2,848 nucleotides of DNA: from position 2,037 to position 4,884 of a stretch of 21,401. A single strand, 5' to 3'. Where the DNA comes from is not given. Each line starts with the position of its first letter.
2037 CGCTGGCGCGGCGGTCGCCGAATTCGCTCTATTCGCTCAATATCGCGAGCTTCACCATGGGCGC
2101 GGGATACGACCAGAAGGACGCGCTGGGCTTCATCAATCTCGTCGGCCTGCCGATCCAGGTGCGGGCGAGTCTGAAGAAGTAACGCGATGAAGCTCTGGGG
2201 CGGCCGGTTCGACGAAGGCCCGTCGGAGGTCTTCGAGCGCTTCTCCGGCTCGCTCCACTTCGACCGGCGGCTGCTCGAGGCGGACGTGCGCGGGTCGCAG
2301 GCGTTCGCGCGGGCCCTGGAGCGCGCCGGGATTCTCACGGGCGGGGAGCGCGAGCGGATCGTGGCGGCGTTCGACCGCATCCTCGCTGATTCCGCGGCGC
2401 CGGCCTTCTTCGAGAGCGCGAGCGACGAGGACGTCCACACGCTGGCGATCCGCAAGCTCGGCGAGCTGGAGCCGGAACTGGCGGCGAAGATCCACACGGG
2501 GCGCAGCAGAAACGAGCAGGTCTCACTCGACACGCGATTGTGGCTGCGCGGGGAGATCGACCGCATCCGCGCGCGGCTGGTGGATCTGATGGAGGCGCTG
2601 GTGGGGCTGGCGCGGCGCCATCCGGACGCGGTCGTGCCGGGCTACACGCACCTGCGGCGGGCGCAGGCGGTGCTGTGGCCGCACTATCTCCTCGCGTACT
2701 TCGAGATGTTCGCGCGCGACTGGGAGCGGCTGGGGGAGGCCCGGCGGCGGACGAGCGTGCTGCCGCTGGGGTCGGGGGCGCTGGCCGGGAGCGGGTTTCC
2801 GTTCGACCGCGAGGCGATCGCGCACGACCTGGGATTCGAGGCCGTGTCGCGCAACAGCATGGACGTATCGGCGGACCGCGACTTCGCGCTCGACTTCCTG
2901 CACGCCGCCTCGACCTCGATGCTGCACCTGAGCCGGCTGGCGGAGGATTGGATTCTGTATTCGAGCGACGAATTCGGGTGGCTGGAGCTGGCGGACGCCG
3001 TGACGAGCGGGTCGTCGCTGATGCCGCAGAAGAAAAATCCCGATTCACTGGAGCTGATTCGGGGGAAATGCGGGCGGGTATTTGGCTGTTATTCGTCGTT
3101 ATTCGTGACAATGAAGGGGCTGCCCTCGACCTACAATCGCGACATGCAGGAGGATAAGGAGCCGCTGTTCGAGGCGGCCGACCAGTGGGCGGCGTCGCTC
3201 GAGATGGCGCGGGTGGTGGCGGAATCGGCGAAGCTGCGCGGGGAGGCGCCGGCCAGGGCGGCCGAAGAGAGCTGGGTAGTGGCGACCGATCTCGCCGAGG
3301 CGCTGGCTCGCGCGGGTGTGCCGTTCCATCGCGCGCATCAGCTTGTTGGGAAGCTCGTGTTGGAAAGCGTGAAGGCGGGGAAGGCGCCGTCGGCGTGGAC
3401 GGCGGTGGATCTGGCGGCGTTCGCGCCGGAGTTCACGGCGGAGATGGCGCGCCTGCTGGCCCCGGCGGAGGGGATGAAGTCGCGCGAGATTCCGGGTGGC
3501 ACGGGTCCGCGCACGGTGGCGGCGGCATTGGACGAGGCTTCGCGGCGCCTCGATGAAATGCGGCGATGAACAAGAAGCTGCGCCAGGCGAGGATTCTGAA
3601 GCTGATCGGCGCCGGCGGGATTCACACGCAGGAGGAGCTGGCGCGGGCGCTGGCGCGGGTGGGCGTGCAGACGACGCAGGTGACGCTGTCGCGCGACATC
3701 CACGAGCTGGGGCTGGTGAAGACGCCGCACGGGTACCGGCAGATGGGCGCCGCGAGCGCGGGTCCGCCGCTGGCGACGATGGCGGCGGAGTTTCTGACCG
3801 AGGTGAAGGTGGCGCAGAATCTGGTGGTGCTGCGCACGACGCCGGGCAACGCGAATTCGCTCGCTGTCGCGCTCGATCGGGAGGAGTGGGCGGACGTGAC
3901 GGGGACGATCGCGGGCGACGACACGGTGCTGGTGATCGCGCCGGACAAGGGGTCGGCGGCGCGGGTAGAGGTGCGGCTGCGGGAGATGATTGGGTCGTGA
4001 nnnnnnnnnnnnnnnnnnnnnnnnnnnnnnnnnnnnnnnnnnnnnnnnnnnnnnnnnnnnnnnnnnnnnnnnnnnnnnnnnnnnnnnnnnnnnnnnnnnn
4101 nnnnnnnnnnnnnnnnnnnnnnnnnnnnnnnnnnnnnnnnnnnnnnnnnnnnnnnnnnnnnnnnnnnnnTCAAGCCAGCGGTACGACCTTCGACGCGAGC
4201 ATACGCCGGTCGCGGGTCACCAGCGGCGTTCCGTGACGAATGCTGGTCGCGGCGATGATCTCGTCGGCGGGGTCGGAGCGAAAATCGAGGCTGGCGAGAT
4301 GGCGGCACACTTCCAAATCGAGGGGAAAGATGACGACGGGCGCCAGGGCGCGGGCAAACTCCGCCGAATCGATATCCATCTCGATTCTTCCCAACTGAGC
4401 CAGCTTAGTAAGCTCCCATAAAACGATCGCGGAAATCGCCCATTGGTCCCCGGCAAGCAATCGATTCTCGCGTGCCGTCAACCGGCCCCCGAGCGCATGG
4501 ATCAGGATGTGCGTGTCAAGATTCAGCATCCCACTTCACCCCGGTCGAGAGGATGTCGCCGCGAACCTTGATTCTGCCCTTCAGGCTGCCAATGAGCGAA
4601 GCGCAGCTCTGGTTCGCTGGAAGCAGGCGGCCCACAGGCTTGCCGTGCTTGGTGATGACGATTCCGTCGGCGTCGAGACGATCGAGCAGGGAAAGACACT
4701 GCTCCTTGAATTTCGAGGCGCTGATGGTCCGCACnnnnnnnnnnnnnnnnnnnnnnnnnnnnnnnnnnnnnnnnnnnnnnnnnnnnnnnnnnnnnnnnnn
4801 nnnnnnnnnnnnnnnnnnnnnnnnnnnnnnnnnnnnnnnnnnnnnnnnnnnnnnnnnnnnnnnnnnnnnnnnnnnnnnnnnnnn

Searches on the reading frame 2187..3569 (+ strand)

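Call 74: search_protein_families(library=pfam, proteins=[window:2187-3569:+], max_evalue=0.001)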
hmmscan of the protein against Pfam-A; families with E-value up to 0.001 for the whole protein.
window:2187-3569:+ (460 aa): 2 families
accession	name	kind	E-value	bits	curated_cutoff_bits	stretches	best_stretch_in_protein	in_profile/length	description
PF00206.25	Lyase_1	-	6.3e-69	233.2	27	1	6-300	1-312/312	Lyase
PF14698.11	ASL_C2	-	1.2e-14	54.9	27.3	1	365-427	3-65/69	Argininosuccinate lyase C-terminal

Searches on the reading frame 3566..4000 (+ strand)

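Call 74: search_protein_families(library=pfam, proteins=[window:3566-4000:+], max_evalue=0.001)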
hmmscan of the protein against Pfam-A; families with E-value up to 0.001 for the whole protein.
window:3566-4000:+ (144 aa): 2 families
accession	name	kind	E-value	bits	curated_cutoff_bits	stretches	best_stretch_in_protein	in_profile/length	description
PF02863.23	Arg_repressor_C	-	9.1e-23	80.3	25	1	75-139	3-67/68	Arginine repressor, C-terminal domain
PF01316.27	Arg_repressor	-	2.6e-17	62.8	27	1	1-55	1-55/70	Arginine repressor, DNA binding domain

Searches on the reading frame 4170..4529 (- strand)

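Call 74: search_protein_families(library=pfam, proteins=[window:4170-4529:-], max_evalue=0.001)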
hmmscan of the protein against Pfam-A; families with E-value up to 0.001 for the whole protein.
window:4170-4529:- (119 aa): 1 family
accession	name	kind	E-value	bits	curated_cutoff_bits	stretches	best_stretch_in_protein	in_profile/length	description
PF01850.27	PIN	-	1.2e-14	55.4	23.6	1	4-110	3-114/120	PIN domain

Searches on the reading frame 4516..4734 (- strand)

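Call 74: search_protein_families(library=pfam, proteins=[window:4516-4734:-], max_evalue=0.001)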
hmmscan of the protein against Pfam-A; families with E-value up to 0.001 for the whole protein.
window:4516-4734:- (72 aa): 1 family
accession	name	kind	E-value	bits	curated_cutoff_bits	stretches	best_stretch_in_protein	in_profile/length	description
PF02604.26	PhdYeFM_antitox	-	1.3e-08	34.9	29.8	1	1-42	1-44/74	Antitoxin Phd_YefM, type II toxin-antitoxin system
